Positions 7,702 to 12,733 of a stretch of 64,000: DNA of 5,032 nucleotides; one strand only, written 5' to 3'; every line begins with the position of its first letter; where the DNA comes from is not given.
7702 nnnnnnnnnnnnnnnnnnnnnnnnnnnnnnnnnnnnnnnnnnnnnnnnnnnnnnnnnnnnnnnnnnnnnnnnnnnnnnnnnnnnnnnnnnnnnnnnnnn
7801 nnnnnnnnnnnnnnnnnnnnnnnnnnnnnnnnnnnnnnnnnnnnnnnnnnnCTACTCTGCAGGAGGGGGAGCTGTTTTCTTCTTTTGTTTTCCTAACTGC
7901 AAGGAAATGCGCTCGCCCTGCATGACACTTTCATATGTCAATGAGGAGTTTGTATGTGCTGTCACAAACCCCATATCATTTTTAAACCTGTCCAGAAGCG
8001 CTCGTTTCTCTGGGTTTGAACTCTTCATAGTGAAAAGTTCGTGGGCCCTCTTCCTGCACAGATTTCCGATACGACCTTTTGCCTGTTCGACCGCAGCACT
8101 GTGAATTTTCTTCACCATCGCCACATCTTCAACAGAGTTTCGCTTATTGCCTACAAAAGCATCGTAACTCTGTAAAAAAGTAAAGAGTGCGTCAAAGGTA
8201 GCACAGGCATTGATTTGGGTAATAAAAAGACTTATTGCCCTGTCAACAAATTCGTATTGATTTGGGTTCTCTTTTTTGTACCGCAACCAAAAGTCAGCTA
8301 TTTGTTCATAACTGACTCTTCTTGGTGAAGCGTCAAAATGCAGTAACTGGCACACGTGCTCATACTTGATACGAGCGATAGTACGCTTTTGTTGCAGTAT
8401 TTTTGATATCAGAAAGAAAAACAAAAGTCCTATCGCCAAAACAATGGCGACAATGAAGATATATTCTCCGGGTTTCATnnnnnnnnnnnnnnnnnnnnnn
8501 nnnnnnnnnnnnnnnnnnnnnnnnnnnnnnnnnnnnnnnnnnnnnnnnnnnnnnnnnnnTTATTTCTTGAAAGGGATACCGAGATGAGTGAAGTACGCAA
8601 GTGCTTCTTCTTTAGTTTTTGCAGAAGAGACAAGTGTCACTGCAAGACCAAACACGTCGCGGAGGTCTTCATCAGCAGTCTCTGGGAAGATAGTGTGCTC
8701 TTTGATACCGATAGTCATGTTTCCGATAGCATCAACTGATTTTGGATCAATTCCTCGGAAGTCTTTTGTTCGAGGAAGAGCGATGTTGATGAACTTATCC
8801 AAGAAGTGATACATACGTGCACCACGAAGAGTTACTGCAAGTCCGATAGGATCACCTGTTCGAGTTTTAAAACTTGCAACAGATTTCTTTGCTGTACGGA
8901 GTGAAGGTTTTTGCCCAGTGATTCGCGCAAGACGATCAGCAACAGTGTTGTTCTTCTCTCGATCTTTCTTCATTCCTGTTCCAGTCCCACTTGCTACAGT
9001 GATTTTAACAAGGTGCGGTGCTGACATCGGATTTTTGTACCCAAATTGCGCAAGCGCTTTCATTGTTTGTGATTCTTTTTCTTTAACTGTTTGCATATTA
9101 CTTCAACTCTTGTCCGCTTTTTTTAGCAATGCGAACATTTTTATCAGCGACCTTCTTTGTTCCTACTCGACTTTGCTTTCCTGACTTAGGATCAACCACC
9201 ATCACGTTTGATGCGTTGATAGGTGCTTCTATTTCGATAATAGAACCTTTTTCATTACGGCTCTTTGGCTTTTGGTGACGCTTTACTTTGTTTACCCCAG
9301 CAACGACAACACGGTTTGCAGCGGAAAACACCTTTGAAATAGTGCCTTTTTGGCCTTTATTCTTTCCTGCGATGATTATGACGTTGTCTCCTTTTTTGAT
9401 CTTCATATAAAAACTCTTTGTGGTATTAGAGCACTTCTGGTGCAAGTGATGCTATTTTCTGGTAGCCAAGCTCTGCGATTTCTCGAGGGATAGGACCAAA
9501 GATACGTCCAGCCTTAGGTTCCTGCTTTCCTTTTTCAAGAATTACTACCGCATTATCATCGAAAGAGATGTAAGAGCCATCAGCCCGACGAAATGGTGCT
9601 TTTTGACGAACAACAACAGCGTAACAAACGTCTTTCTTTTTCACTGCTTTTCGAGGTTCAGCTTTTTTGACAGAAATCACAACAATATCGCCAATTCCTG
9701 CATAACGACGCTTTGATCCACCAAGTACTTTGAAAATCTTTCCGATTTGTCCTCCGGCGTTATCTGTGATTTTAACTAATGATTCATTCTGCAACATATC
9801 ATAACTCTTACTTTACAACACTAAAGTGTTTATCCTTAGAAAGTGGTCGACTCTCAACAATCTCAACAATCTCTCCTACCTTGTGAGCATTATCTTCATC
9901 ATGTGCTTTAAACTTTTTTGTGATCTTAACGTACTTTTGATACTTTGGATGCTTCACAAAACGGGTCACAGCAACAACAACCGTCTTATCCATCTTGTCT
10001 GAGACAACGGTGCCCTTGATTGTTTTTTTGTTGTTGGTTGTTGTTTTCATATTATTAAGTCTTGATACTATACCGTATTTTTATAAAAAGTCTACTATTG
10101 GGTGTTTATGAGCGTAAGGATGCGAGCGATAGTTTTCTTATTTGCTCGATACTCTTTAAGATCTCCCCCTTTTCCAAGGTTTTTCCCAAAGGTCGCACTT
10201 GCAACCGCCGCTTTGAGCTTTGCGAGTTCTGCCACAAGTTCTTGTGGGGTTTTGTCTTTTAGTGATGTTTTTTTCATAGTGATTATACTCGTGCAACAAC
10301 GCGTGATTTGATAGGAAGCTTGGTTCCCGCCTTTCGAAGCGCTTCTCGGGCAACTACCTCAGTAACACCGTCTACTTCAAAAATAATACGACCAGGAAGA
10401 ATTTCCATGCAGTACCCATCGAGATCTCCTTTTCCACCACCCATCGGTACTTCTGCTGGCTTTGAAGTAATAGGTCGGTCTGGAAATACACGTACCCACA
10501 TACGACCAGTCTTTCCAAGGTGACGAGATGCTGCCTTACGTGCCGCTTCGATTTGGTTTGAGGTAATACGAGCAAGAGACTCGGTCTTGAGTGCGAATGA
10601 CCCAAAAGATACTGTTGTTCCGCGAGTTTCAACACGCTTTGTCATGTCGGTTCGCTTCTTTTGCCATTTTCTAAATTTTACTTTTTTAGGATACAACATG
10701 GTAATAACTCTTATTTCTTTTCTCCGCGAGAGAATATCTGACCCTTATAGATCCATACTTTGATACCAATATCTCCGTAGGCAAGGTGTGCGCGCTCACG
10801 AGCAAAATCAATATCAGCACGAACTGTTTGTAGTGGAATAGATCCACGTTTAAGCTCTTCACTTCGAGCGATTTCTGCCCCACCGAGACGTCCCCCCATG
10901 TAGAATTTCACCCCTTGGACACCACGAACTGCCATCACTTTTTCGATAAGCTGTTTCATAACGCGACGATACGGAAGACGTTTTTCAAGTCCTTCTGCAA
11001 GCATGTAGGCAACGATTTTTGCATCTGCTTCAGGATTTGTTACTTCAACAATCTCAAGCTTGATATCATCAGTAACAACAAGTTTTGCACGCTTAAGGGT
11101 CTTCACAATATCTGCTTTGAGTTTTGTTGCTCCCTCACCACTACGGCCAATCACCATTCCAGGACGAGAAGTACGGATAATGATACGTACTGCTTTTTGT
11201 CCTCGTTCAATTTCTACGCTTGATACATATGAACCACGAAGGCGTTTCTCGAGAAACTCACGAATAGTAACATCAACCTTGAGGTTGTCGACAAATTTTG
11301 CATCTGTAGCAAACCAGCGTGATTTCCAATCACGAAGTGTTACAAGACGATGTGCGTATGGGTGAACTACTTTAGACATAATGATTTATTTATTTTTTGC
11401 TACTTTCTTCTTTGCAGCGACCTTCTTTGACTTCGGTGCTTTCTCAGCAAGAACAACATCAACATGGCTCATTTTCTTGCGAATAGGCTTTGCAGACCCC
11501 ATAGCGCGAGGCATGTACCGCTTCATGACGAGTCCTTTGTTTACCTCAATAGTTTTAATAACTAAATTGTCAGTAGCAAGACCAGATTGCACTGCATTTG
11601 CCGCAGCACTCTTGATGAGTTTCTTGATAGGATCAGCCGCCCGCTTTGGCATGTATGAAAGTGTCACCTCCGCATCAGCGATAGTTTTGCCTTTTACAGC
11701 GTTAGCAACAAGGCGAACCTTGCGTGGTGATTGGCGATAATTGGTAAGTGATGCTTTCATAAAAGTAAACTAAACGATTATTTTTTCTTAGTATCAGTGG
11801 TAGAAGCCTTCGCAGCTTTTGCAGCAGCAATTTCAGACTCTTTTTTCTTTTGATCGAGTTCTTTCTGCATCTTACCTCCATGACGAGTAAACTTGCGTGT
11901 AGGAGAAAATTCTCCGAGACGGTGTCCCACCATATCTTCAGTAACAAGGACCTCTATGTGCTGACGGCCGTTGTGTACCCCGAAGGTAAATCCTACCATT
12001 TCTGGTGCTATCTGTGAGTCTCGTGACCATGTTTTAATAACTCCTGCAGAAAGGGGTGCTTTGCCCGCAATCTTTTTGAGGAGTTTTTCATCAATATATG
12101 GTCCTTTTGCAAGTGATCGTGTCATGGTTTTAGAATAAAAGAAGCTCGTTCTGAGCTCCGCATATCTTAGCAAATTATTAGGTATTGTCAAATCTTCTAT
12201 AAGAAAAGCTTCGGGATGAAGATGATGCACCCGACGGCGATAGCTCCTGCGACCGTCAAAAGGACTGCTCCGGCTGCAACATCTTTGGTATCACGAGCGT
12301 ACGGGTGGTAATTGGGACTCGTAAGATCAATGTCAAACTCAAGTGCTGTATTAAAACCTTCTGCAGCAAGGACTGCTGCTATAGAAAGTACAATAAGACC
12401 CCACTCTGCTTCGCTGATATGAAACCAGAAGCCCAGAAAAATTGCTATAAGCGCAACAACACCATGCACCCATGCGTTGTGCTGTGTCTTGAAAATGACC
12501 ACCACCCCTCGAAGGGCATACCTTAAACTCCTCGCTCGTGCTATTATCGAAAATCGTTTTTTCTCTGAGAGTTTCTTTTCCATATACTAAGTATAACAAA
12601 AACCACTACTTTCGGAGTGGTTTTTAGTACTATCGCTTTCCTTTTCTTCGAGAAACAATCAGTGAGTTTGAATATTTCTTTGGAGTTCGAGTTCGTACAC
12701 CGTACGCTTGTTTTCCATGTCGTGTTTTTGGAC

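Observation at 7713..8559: Non-ribosomal membrane-anchored gene inserted inside the spc operon between rpsN (S14) and rplE (L5), bracketed by hairpin terminators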

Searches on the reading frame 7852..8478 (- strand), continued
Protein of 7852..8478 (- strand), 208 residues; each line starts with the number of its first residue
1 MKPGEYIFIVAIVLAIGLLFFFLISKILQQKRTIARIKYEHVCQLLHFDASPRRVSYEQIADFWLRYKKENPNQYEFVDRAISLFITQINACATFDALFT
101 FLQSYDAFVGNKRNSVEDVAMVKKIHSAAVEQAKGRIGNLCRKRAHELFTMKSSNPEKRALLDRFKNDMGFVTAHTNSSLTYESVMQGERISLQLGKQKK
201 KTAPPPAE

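Call 72: find_encoding_contigs(protein=P0008, flank=3000, max_places=2)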
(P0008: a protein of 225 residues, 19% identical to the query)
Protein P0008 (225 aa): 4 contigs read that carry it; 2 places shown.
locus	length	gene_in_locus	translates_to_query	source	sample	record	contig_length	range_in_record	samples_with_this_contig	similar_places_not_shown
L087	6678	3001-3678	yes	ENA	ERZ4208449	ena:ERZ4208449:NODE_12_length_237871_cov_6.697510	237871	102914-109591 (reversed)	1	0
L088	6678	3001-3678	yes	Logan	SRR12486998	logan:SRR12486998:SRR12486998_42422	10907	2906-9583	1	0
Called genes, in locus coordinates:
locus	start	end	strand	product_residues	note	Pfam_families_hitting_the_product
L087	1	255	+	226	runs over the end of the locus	PF07650:KH_2, PF00189:Ribosomal_S3_C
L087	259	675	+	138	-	PF00252:Ribosomal_L16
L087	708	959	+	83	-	PF00366:Ribosomal_S17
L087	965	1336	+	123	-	PF00238:Ribosomal_L14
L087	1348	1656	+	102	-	PF00467:KOW, PF17136:ribosomal_L24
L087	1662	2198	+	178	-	PF00281:Ribosomal_L5, PF00673:Ribosomal_L5_C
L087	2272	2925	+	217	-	PF02517:Rce1-like (weak)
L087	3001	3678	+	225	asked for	-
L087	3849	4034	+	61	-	PF00253:Ribosomal_S14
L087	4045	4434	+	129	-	PF00410:Ribosomal_S8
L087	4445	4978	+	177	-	PF00347:Ribosomal_L6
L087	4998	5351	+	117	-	PF00861:Ribosomal_L18p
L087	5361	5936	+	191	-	PF00333:Ribosomal_S5, PF03719:Ribosomal_S5_C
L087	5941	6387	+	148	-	PF00828:Ribosomal_L27A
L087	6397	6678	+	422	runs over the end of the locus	PF00344:SecY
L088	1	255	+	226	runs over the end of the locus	PF07650:KH_2, PF00189:Ribosomal_S3_C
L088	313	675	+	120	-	PF00252:Ribosomal_L16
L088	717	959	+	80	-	PF00366:Ribosomal_S17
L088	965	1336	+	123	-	PF00238:Ribosomal_L14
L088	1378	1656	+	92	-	PF00467:KOW (weak), PF17136:ribosomal_L24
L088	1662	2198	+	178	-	PF00281:Ribosomal_L5, PF00673:Ribosomal_L5_C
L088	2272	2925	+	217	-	PF02517:Rce1-like (weak)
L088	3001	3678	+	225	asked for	-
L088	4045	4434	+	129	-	PF00410:Ribosomal_S8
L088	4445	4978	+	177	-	PF00347:Ribosomal_L6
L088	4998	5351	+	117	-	PF00861:Ribosomal_L18p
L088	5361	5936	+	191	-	PF00333:Ribosomal_S5, PF03719:Ribosomal_S5_C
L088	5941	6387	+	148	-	PF00828:Ribosomal_L27A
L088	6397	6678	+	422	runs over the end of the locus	PF00344:SecY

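Call 80: search_protein_families(library=pfam, proteins=[P0002, P0003, P0004, P0005, P0006, P0007, P0008], max_evalue=0.1)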
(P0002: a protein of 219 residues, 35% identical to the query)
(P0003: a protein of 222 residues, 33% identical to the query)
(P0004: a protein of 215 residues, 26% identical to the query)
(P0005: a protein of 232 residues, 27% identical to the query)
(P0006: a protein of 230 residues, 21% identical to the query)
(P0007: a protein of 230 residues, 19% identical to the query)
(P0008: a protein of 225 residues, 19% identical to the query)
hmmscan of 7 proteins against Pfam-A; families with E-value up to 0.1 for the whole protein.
P0002 (219 aa): 2 families
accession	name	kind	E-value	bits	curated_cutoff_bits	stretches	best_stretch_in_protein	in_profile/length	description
PF21445.3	ADDB_N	-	0.0056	16.3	26.6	1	54-112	154-212/290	ADDB, N-terminal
PF00169.35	PH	-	0.031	15.2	25.1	1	63-170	9-92/105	PH domain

P0003 (222 aa): 2 families
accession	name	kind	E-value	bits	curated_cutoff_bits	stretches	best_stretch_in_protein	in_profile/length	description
PF11074.14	DUF2779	-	0.064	14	23.3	0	53-135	17-108/126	Domain of unknown function(DUF2779)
PF10805.13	DUF2730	-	0.082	13.5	24.9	0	7-33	9-35/102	Protein of unknown function (DUF2730)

P0004 (215 aa): 1 family
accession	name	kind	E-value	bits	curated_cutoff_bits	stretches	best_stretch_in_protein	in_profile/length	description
PF06667.17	PspB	-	0.04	14.4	25.6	0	4-31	4-31/73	Phage shock protein B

P0005 (232 aa): 2 families
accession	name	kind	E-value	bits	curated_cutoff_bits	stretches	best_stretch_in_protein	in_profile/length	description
PF24940.1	Fn3_Dep-1_5th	-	0.015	16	23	0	45-94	13-62/115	Dep-1 fifth Fn3-like domain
PF14423.12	Imm5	-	0.076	13.6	25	0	59-115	37-93/186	Immunity protein Imm5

P0006 (230 aa): 0 families

P0007 (230 aa): 1 family
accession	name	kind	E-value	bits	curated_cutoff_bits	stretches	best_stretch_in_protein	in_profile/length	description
PF01648.25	ACPS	-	0.029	14.8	25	1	73-122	48-96/111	4'-phosphopantetheinyl transferase superfamily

P0008 (225 aa): 0 families

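Call 86: search_dna_similar(query=window:7855-8478:-, collection=phages, mode=protein, max_evalue=0.01, max_rows=5)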
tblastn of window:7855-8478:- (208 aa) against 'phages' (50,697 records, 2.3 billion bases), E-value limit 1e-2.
No match.

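Call 87: search_dna_similar(query=window:7855-8478:-, collection=plasmids, mode=protein, max_evalue=0.01, max_rows=5)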
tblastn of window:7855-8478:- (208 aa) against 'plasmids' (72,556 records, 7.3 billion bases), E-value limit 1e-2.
No match.

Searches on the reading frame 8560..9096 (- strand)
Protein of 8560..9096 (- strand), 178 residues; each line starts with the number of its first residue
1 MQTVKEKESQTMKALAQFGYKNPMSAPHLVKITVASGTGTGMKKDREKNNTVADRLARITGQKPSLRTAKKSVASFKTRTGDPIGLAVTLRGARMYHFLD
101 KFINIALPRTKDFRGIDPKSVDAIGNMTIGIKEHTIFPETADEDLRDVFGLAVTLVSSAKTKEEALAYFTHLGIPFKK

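Call 16: find_related_loci(query=window:8560-9096:-, collection=genome_contigs, flank=4000)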
Query window:8560-9096:- (178 aa) in genome_contigs; peptide patterns used: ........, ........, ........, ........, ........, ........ (x = any residue, [..] = any of these).
599 stretches matched a pattern (row limit reached: there are more); 409 encode a relative of the query (tblastn E <= 1e-3); the best 80 are kept; 80 distinct loci.
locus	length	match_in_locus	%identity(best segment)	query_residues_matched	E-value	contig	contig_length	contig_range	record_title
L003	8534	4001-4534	80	1-178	1e-97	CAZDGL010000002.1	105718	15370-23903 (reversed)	MAG TPA_asm: uncultured Candidatus Saccharibacteria bacterium isolate SRP296810_co1_119 genome assembly, contig: NODE_16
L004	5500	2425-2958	80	1-178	3e-97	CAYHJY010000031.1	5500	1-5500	MAG TPA_asm: uncultured Candidatus Saccharibacteria bacterium isolate ERP119705_co13_506 genome assembly, contig: NODE_1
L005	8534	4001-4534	78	1-178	1e-96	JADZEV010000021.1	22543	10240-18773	MAG: Candidatus Nomurabacteria bacterium isolate SJ839 c_000000762315, whole genome shotgun sequence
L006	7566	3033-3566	78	1-178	7e-96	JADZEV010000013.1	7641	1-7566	MAG: Candidatus Nomurabacteria bacterium isolate SJ839 c_000000555439, whole genome shotgun sequence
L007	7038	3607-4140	77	1-178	3e-95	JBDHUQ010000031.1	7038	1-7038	MAG: Candidatus Paceibacteria bacterium isolate AS-MESO-OLR.234 NODE_39696_length_7038_cov_5.653498, whole genome shotgu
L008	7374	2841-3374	79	1-178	2e-95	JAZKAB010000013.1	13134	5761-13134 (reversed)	MAG: Patescibacteria group bacterium isolate ADI_H3L2_1_122_18_3-bin004 ADIH3L21_B004_0_000000000013, whole genome shotg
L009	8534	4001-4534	78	1-178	1e-93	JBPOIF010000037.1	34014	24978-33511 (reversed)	MAG: Candidatus Nomurabacteria bacterium isolate MAG_725 c_000000444810, whole genome shotgun sequence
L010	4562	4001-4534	77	1-178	3e-93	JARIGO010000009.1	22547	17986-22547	MAG: Candidatus Nomurabacteria bacterium isolate CullarsAll.DT.14 k141_314867, whole genome shotgun sequence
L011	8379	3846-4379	76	1-178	2e-92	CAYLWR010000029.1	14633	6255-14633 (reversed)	MAG TPA_asm: uncultured Candidatus Saccharibacteria bacterium isolate SRP135725_co2_473 genome assembly, contig: k141_63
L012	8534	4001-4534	76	1-178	8e-92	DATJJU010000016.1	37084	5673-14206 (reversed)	MAG TPA_asm: Candidatus Paceibacterota bacterium isolate SMAG_U15574 k141_12798204, whole genome shotgun sequence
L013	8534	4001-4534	74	1-178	1e-91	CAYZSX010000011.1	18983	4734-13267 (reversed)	MAG TPA_asm: uncultured Candidatus Saccharibacteria bacterium isolate SRP133034_co1_51 genome assembly, contig: NODE_271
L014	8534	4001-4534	74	1-178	2e-91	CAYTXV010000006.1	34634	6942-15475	MAG TPA_asm: uncultured Candidatus Saccharibacteria bacterium isolate SRP296810_co1_172 genome assembly, contig: NODE_11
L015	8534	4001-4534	76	1-178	5e-91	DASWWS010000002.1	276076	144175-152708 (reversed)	MAG TPA_asm: Candidatus Paceibacterota bacterium isolate SMAG_U3662 k141_328979, whole genome shotgun sequence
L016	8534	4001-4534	75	1-178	3e-91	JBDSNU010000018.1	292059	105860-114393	MAG: Candidatus Paceibacterota bacterium isolate cluster1_bin.423 k127_13336265, whole genome shotgun sequence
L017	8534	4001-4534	75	1-178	3e-91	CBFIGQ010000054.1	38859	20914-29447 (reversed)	MAG: Minisyncoccia bacterium isolate Co_bin_773_orig genome assembly, contig: Co_bin_773_orig_Co_c_000004638326, whole g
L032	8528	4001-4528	70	1-178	6e-84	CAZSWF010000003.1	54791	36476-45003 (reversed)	MAG TPA_asm: uncultured Candidatus Saccharibacteria bacterium isolate SRP286056_co3_87 genome assembly, contig: NODE_286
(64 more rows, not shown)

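Call 27: search_protein_families(library=pfam, alignment_id=A2, max_evalue=0.00001)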
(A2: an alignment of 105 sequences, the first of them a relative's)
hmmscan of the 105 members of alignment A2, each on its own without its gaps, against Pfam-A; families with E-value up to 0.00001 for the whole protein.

A. member 1, L003:4581-5228:+ (216 aa): 1 family
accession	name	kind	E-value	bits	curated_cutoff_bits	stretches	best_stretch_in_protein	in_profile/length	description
PF02517.21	Rce1-like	-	4e-09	37.1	22.4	1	120-208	11-93/93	Type II CAAX prenyl endopeptidase Rce1-like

B. families by the number of members that match (of 105 scanned): 49 families (the first 25 are shown)
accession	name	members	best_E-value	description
PF01471.23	PG_binding_1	7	1.8e-19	Putative peptidoglycan binding domain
PF02517.21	Rce1-like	5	4e-09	Type II CAAX prenyl endopeptidase Rce1-like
PF09945.14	DUF2177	3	6.9e-26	Predicted membrane protein (DUF2177)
PF13884.11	Peptidase_S74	3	7.2e-17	Chaperone of endosialidase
PF10412.15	TrwB_AAD_bind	3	3.6e-15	Type IV secretion-system coupling protein DNA-binding domain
PF07963.17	N_methyl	3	3.7e-10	Prokaryotic N-terminal methylation motif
PF02534.20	T4SS-DNA_transf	3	9.5e-08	Type IV secretory system Conjugative DNA transfer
PF05496.18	RuvB_N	2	1.4e-69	Holliday junction DNA helicase RuvB P-loop domain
PF04452.19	Methyltrans_RNA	2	1.2e-40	RNA methyltransferase domain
PF00933.27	Glyco_hydro_3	2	2e-34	Glycosyl hydrolase family 3 N terminal domain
PF05491.19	RuvB_C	2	1e-26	RuvB C-terminal winged helix domain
PF17864.7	AAA_lid_4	2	2.7e-24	RuvB AAA lid domain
PF00004.35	AAA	2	5.5e-20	ATPase family associated with various cellular activities (AAA)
PF13207.12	AAA_17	2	1.3e-13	AAA domain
PF07728.20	AAA_5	2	1.6e-10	AAA domain (dynein-related subfamily)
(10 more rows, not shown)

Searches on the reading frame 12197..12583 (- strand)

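Call 3: search_protein_families(library=pfam, proteins=[window:12197-12583:-], max_evalue=1)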
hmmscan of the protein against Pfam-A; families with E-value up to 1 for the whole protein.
window:12197-12583:- (128 aa): 3 families
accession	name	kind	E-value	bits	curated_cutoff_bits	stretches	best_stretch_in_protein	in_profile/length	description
PF01219.24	DAGK_prokar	-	2.8e-32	111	22.3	1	21-122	1-102/102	Prokaryotic diacylglycerol kinase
PF13458.12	Peripla_BP_6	-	0.041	14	31.7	1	67-118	154-205/343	Periplasmic binding protein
PF13515.12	FUSC_2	-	0.076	13.6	25.6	1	26-107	50-108/126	Fusaric acid resistance protein-like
